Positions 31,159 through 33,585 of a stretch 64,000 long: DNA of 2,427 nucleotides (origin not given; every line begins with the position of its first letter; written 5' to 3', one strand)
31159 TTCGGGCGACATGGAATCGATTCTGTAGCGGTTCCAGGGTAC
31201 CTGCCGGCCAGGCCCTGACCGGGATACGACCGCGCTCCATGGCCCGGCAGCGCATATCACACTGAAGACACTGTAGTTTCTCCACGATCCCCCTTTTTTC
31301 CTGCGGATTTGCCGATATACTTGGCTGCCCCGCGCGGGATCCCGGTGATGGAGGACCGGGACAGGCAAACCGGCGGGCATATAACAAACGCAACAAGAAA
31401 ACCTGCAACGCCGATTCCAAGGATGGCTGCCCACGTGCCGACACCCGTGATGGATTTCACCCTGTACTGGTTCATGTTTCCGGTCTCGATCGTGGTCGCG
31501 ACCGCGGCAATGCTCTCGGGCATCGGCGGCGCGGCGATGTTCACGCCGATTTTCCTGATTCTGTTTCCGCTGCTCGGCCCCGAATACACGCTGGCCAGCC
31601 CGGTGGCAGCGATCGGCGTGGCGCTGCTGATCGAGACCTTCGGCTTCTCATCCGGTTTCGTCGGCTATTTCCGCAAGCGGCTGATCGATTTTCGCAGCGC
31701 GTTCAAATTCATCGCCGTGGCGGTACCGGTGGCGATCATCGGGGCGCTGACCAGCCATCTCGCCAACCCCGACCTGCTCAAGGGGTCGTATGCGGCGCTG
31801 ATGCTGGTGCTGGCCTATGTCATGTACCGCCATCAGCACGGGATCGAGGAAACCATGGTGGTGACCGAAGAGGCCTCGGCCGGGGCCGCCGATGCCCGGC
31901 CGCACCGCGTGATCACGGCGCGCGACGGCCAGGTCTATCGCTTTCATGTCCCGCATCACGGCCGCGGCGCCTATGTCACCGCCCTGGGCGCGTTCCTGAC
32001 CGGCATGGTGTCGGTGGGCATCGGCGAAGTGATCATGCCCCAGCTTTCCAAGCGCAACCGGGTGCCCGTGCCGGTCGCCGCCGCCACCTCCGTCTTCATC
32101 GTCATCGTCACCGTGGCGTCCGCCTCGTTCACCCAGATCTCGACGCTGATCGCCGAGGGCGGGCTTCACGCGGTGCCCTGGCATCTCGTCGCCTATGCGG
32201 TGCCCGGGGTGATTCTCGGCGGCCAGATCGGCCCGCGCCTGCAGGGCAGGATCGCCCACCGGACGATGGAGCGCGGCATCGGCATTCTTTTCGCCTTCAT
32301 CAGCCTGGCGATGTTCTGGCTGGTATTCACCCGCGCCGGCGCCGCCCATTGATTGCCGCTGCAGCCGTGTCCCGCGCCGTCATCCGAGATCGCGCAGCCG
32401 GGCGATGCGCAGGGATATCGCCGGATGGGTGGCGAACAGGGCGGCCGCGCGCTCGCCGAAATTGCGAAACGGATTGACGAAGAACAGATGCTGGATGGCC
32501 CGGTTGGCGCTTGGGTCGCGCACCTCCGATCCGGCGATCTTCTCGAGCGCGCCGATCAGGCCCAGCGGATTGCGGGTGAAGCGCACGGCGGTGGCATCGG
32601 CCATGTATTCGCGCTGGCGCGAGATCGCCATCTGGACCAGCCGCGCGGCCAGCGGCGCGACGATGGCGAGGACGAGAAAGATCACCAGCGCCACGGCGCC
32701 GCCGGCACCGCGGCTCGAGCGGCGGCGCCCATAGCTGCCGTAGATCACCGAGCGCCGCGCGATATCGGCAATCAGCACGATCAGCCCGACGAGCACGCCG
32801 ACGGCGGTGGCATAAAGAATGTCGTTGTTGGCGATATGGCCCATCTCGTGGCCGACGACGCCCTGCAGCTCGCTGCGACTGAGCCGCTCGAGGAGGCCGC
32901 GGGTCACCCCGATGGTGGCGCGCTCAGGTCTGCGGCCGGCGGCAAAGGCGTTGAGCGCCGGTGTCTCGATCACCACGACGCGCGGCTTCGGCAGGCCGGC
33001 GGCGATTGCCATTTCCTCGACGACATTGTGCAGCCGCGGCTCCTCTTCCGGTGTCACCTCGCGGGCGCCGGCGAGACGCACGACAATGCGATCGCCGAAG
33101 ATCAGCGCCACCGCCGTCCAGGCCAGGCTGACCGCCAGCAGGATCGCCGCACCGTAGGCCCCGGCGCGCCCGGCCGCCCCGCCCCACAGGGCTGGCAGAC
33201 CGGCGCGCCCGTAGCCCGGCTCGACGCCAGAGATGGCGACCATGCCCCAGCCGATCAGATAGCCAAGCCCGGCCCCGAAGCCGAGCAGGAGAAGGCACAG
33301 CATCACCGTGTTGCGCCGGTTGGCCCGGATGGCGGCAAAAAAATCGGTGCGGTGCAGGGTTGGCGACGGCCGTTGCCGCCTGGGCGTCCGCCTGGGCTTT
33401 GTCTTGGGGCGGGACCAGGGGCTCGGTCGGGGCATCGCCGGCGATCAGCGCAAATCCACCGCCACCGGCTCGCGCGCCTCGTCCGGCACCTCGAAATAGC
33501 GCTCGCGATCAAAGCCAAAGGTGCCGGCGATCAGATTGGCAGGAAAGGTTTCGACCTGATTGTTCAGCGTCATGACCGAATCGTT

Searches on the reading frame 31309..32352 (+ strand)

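Call 59: search_protein_families(library=pfam, proteins=[window:31309-32352:+], max_evalue=0.00001)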
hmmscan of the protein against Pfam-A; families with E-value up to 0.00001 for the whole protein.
window:31309-32352:+ (347 aa): 1 family
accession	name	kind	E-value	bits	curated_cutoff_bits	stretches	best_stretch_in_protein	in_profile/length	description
PF01925.25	TauE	-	5.2e-32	111.8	32.6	1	57-335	2-237/237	Sulfite exporter TauE/SafE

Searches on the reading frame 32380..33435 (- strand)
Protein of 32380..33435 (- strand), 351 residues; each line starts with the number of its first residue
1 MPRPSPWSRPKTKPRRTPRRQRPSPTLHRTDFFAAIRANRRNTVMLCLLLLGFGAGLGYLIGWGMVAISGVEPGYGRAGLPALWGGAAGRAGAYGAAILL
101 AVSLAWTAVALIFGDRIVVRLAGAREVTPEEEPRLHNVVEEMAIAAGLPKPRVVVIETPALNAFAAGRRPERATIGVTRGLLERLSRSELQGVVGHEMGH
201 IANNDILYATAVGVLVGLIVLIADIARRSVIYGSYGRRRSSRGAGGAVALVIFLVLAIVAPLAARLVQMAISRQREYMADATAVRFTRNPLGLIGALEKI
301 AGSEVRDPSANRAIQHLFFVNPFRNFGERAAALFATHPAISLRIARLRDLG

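Call 59: search_protein_families(library=pfam, proteins=[window:32380-33435:-], max_evalue=0.00001)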
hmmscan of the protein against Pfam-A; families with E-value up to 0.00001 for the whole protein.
window:32380-33435:- (351 aa): 1 family
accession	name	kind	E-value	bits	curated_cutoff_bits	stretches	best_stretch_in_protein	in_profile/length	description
PF01435.24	Peptidase_M48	-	4.3e-37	128.2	20.3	1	129-349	1-184/186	Peptidase family M48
